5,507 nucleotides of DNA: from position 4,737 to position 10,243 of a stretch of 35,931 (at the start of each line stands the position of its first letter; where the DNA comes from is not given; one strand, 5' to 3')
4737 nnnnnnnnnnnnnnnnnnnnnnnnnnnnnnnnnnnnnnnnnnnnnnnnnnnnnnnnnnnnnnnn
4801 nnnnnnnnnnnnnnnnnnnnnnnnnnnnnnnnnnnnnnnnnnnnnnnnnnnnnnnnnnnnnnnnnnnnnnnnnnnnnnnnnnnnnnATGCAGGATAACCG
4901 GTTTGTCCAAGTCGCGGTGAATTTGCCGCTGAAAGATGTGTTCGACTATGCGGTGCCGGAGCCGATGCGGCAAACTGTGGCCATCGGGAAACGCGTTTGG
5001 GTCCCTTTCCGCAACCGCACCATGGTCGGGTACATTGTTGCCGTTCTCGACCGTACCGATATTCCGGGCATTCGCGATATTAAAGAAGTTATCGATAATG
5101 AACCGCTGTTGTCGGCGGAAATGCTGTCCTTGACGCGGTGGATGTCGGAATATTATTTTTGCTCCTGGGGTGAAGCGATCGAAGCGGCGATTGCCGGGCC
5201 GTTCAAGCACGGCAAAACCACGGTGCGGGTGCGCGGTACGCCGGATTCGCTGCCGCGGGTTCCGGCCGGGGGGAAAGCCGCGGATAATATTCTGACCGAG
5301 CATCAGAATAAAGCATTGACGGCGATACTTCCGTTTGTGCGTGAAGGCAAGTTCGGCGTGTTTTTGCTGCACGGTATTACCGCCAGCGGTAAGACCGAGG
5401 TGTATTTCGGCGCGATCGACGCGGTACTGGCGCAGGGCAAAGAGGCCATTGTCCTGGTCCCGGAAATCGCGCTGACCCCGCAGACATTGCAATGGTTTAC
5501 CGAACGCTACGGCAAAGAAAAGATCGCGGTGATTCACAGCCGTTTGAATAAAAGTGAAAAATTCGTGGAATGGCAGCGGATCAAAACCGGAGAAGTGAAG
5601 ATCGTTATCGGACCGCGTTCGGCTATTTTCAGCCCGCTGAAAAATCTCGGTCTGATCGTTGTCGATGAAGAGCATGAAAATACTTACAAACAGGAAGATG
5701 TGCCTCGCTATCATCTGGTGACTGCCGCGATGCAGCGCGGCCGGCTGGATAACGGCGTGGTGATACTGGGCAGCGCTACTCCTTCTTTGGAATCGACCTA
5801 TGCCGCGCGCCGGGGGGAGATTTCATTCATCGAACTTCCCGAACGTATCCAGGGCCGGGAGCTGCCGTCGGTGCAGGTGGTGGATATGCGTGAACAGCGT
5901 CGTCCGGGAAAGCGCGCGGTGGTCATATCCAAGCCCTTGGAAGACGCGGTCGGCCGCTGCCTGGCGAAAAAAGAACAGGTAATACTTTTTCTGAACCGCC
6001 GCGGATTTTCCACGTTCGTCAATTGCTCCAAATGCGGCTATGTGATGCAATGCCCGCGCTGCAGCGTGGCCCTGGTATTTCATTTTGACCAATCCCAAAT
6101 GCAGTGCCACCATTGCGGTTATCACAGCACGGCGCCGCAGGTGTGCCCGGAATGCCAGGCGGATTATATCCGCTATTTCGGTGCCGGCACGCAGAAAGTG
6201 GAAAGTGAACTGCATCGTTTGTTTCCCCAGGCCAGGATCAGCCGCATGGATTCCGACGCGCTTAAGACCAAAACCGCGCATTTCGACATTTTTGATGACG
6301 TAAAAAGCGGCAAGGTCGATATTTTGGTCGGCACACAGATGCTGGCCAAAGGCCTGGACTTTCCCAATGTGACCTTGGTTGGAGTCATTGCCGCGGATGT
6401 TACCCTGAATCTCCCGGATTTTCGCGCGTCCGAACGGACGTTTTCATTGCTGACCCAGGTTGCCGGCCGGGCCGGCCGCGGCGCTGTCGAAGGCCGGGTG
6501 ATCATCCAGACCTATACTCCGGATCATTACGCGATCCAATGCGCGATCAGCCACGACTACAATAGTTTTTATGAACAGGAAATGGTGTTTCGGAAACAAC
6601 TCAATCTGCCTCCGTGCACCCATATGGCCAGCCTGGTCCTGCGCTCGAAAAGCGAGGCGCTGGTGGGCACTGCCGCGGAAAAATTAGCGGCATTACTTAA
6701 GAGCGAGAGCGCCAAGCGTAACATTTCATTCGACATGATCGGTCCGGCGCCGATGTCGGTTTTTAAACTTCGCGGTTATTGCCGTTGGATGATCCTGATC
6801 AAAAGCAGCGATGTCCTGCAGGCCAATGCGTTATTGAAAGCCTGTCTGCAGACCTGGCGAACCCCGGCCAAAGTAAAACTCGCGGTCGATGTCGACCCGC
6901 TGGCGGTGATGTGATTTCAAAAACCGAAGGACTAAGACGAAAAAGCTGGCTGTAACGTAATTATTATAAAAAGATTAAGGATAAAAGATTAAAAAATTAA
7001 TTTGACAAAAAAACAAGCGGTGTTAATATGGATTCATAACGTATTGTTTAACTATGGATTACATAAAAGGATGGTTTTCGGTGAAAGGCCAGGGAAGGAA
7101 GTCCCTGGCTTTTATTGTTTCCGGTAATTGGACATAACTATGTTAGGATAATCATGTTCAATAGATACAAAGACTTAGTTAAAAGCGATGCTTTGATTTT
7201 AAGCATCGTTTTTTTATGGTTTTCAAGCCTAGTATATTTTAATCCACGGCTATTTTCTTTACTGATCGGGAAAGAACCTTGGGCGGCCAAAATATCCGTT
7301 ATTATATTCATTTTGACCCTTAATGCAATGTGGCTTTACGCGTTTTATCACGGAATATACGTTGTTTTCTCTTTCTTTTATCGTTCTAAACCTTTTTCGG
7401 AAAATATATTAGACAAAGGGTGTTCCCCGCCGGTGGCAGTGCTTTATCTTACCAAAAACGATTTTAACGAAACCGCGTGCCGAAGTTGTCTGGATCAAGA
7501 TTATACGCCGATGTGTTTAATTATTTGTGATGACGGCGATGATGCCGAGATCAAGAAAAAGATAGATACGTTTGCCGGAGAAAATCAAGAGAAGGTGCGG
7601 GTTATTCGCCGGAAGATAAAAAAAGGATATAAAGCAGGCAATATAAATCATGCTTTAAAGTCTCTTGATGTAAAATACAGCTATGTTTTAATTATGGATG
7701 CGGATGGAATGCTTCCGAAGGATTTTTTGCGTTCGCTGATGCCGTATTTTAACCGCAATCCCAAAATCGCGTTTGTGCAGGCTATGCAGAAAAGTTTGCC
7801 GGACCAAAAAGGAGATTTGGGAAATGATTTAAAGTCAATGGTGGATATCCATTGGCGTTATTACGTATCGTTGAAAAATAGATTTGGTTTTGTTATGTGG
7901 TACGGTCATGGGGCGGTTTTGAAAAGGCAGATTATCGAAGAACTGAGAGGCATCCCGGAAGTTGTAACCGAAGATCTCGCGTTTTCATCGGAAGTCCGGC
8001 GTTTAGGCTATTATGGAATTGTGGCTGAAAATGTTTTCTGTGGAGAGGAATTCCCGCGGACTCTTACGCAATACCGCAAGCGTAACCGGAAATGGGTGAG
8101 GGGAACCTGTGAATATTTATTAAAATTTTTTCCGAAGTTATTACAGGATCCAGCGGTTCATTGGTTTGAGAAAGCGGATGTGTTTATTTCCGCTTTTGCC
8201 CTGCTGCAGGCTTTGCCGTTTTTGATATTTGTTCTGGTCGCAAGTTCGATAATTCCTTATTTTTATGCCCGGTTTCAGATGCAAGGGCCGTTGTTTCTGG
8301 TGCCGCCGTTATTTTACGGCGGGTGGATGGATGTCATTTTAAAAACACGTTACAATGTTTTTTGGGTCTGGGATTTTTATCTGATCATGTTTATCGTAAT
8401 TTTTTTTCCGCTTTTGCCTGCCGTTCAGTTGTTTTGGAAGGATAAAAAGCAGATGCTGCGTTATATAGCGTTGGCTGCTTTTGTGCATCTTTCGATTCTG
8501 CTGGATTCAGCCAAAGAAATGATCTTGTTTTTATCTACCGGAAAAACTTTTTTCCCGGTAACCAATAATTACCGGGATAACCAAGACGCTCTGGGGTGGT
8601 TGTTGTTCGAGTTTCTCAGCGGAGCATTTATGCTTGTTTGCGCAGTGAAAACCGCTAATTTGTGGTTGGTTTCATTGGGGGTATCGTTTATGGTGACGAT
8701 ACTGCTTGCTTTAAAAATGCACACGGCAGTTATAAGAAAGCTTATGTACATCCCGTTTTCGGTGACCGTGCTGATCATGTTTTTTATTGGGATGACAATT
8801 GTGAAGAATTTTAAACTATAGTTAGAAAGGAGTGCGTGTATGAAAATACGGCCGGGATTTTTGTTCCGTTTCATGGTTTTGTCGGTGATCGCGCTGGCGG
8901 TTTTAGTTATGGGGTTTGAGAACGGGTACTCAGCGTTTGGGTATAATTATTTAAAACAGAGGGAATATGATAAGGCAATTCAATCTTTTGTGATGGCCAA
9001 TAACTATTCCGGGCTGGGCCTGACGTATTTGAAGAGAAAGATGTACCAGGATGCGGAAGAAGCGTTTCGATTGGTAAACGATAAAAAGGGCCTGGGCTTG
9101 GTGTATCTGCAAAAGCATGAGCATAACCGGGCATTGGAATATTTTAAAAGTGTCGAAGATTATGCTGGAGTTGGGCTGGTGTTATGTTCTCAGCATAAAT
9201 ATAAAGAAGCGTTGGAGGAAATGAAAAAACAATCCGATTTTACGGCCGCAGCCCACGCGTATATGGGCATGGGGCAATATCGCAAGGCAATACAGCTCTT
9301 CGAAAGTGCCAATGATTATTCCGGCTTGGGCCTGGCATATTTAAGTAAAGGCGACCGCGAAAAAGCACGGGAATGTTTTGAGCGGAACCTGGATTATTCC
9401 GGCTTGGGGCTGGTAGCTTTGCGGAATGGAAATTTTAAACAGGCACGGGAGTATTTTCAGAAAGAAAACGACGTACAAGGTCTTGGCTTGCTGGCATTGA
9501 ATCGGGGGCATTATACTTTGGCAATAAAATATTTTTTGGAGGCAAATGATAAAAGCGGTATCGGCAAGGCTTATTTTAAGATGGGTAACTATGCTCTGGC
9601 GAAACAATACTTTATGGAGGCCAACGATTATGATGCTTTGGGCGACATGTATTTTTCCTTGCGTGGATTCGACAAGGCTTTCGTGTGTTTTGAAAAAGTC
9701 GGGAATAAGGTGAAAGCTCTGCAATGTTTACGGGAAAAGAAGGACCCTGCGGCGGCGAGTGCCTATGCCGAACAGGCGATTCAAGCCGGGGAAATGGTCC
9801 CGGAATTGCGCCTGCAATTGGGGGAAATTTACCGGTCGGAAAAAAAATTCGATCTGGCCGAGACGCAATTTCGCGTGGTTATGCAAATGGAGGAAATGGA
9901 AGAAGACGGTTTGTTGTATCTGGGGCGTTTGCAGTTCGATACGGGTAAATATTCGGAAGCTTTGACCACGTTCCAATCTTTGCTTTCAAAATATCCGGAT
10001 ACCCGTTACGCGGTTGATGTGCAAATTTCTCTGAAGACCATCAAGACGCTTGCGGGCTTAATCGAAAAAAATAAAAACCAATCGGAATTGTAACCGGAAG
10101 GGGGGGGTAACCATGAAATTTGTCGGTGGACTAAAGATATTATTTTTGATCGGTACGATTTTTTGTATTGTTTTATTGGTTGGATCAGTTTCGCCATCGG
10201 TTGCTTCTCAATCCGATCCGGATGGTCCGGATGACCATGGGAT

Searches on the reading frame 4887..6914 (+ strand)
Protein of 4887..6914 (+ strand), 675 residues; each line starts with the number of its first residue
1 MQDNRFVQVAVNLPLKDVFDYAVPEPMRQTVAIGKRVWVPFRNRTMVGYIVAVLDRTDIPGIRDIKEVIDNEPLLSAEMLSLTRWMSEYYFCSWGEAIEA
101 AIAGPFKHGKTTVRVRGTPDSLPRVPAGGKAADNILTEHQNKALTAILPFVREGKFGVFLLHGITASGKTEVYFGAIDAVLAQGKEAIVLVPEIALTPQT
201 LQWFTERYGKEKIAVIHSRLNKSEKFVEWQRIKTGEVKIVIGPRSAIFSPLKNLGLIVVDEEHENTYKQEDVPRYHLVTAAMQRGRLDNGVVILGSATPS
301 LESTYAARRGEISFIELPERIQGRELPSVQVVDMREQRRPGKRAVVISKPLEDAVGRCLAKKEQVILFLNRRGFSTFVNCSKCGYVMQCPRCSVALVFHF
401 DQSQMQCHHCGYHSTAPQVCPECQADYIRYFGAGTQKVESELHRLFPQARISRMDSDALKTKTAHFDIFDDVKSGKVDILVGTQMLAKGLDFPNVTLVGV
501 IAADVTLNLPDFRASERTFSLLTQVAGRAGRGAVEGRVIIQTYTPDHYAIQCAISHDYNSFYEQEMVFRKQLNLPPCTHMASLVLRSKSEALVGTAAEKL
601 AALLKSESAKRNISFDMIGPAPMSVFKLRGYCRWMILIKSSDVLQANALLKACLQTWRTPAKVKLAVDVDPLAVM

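Call 11: search_protein_families(library=pfam, proteins=[window:4887-6914:+], max_evalue=0.001)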
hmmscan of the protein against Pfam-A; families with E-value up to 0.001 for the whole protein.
window:4887-6914:+ (675 aa): 6 families
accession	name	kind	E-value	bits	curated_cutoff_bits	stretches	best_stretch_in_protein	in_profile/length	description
PF17764.6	PriA_3primeBD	-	4.1e-30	103.9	22.7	1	8-102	1-95/96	3'DNA-binding domain (3'BD)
PF18074.6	PriA_C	-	4.2e-17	63.2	26.9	1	576-671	1-95/95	Primosomal protein N C-terminal domain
PF00270.35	DEAD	-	7.5e-17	62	26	1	137-302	1-162/167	DEAD/DEAH box helicase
PF00271.37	Helicase_C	-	3.3e-13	50.3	23.5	1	434-531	24-108/110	Helicase conserved C-terminal domain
PF04851.21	ResIII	-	3.8e-13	50.1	22.5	1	136-299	4-162/164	Type III restriction enzyme, res subunit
PF18319.7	Zn_ribbon_PriA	-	1.6e-09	37.9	26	1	389-413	1-25/27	PriA DNA helicase Cys-rich region (CRR) domain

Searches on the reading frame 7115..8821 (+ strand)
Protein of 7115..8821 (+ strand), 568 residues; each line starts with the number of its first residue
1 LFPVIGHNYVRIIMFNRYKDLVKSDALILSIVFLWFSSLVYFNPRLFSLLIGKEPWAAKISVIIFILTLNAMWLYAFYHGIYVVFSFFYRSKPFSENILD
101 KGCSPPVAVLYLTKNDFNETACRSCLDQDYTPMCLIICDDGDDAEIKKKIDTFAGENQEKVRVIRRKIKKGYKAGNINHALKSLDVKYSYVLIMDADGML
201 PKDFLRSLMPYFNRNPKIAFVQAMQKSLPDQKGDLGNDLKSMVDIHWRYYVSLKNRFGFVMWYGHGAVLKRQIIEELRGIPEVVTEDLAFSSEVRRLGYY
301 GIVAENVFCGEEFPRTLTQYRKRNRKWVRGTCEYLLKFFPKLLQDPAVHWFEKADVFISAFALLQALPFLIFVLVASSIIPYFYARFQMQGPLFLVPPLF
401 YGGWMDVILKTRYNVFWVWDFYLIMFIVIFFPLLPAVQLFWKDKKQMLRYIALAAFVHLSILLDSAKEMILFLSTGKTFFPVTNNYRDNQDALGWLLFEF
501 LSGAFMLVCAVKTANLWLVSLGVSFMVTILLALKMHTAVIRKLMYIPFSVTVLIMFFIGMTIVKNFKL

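Call 11: search_protein_families(library=pfam, proteins=[window:7115-8821:+], max_evalue=0.001)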
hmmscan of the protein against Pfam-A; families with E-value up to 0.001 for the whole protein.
window:7115-8821:+ (568 aa): 4 families
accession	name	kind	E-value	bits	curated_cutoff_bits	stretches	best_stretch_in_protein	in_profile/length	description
PF13641.12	Glyco_tranf_2_3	-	1e-18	68.7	27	1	123-330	21-230/230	Glycosyltransferase like family 2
PF00535.33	Glycos_transf_2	-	4.2e-15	56.5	23.3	1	122-276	17-166/168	Glycosyl transferase family 2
PF13632.12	Glyco_trans_2_3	-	5.8e-15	56.1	27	1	190-392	1-183/198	Glycosyl transferase family group 2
PF13506.12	Glyco_transf_21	-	5.5e-11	42.7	21.7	1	160-328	5-173/174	Glycosyl transferase family 21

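Call 43: search_protein_families(library=ncbifam, proteins=[window:7115-8821:+], max_evalue=0.001)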
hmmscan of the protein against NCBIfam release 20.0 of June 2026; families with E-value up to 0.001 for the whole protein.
window:7115-8821:+ (568 aa): 15 families
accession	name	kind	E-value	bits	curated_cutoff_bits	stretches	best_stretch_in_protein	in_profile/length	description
TIGR03030.1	CelA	equivalog_domain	5.2e-18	64.4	699.1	1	23-372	53-416/714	UDP-forming cellulose synthase catalytic subunit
NF008558.0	PRK11498.1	equivalog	9e-13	47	992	1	133-373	306-541/872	UDP-forming cellulose synthase catalytic subunit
NF003962.0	PRK05454.2-5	equivalog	3.8e-12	45.6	328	1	150-457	194-489/641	glucans biosynthesis glucosyltransferase MdoH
NF003959.0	PRK05454.2-2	equivalog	1.1e-10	40.6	550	1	155-385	150-388/599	glucans biosynthesis glucosyltransferase MdoH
NF003957.0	PRK05454.1-4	equivalog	1.7e-10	39.9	1131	1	157-465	207-511/645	glucans biosynthesis glucosyltransferase MdoH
NF003958.0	PRK05454.2-1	equivalog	3.6e-10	38.7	419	1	165-225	181-241/704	glucans biosynthesis glucosyltransferase MdoH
NF003963.0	PRK05454.2-6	equivalog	1.1e-09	37.3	884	1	156-229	187-260/610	glucans biosynthesis glucosyltransferase MdoH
TIGR03937.1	PgaC_IcaA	equivalog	6.1e-09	35.3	422.3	1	68-221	11-159/407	poly-beta-1,6-N-acetyl-D-glucosamine synthase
NF003960.0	PRK05454.2-3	equivalog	1.2e-07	30.6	829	1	151-377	218-451/659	glucans biosynthesis glucosyltransferase MdoH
NF003956.0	PRK05454.1-3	equivalog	5.6e-07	28.1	864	1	158-224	201-267/718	glucans biosynthesis glucosyltransferase MdoH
NF050050.1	ProtGlycPglI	equivalog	5.9e-07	29.1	500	1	113-212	12-108/306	GalNAc(5)-diNAcBac-PP-undecaprenol beta-1,3-glucosyltransferase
NF003955.0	PRK05454.1-1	equivalog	3.4e-06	25.1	1037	1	159-226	322-387/855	glucans biosynthesis glucosyltransferase MdoH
NF003961.0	PRK05454.2-4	equivalog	5.1e-06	25.2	583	1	154-224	190-260/643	glucans biosynthesis glucosyltransferase MdoH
NF053739.1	GlytfEpsEBac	equivalog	5.9e-05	22.2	450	1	120-188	18-85/265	glycosyltransferase EpsE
NF047683.1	TeichurnBiosyTuaG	equivalog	0.00023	20.9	400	1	115-226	18-124/252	teichuronic acid biosynthesis protein TuaG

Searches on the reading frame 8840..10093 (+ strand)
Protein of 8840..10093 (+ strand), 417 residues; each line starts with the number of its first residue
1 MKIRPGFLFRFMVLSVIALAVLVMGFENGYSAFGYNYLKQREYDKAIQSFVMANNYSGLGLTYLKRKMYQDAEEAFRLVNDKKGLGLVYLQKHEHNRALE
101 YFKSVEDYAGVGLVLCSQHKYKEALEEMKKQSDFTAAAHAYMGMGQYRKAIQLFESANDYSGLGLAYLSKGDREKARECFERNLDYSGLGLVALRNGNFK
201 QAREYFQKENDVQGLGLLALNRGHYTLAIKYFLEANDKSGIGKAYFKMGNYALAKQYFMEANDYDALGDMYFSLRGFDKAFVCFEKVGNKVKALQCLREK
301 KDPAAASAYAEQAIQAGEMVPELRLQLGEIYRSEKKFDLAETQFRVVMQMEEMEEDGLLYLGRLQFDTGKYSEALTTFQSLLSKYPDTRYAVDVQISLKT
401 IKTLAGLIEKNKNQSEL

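Call 11: search_protein_families(library=pfam, proteins=[window:8840-10093:+], max_evalue=0.001)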
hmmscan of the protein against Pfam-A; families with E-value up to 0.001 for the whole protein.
window:8840-10093:+ (417 aa): 17 families
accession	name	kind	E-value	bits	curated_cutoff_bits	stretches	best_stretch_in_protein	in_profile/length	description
PF07719.23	TPR_2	-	1.5e-34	115.6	27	0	159-182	3-26/34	Tetratricopeptide repeat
PF00515.34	TPR_1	-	2.1e-34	116.4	27.8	0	160-184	4-28/34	Tetratricopeptide repeat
PF13181.12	TPR_8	-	7.8e-24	82.2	25.7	0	241-265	7-31/34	Tetratricopeptide repeat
PF13424.12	TPR_12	-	8e-19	68.1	30.1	0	325-383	7-73/77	Tetratricopeptide repeat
PF13174.12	TPR_6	-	1.4e-18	66.7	26.3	1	357-388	2-33/33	Tetratricopeptide repeat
PF13432.12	TPR_16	-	3.9e-18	66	32.7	0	163-208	3-56/65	Tetratricopeptide repeat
PF13428.12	TPR_14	-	1.5e-13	50.3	23.5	0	356-389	2-35/44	Tetratricopeptide repeat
PF13176.12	TPR_7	-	1.5e-13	50.1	27.9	0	161-184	3-28/36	Tetratricopeptide repeat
PF14559.12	TPR_19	-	6.2e-13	49.3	25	1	334-391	4-62/68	Tetratricopeptide repeat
PF13374.12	TPR_10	-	7.3e-11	42.2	27.5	0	160-184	5-29/42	Tetratricopeptide repeat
PF12895.13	ANAPC3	-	8.4e-08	32.8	27.2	0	305-379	7-80/82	Anaphase-promoting complex, cyclosome, subunit 3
PF23953.1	TPR_COPA_B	-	1.2e-07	32.1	33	0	185-226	76-117/181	COPA/B TPR domain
PF23300.3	HEAT_Nup120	-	8.2e-06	26.2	29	0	86-161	33-102/170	Nucleoporin Nup120, HEAT repeats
PF13525.12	YfiO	-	3.5e-05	24.1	25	1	359-403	97-138/203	Outer membrane lipoprotein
PF07721.20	TPR_4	-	3.6e-05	24.4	27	0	187-204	5-22/26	Tetratricopeptide repeat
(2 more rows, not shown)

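Call 43: search_protein_families(library=ncbifam, proteins=[window:8840-10093:+], max_evalue=0.001)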
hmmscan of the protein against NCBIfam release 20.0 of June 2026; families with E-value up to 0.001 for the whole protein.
window:8840-10093:+ (417 aa): 9 families
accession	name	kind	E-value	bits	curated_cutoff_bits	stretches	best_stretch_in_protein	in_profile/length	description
TIGR02795.1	tol_pal_ybgF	equivalog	1.6e-10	41.6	90.1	1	317-394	35-115/119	tol-pal system protein YbgF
TIGR02917.1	PEP_TPR_lipo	equivalog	4.9e-08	31.3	312.2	1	299-392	545-638/899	XrtA/PEP-CTERM system TPR-repeat protein PrsT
TIGR02521.1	type_IV_pilW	equivalog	7.3e-07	29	154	0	301-380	45-124/234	type IV pilus biogenesis/stability protein PilW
NF033920.0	C39_PA2778_fam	equivalog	1.2e-05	24.8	150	0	289-379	158-248/255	PA2778 family cysteine peptidase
NF040959.1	MamA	equivalog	2.2e-05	24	200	0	122-184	129-200/204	magnetosome protein MamA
TIGR03302.1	OM_YfiO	subfamily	0.00029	20.4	81.4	1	361-402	121-162/239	outer membrane protein assembly factor BamD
NF053607.1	CHU_0125_OmpA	equivalog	0.00029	19.5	620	0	311-412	43-144/639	CHU_0125 family OmpA-like outer membrane integrity protein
TIGR03939.1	PGA_TPR_OMP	equivalog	0.0004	18.7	366.65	0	326-389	91-154/800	poly-beta-1,6 N-acetyl-D-glucosamine export porin PgaA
NF047371.1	FlcA_CTERM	equivalog_domain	0.00054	18.6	300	0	266-389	443-541/646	periplasmic flagellar collar protein FlcA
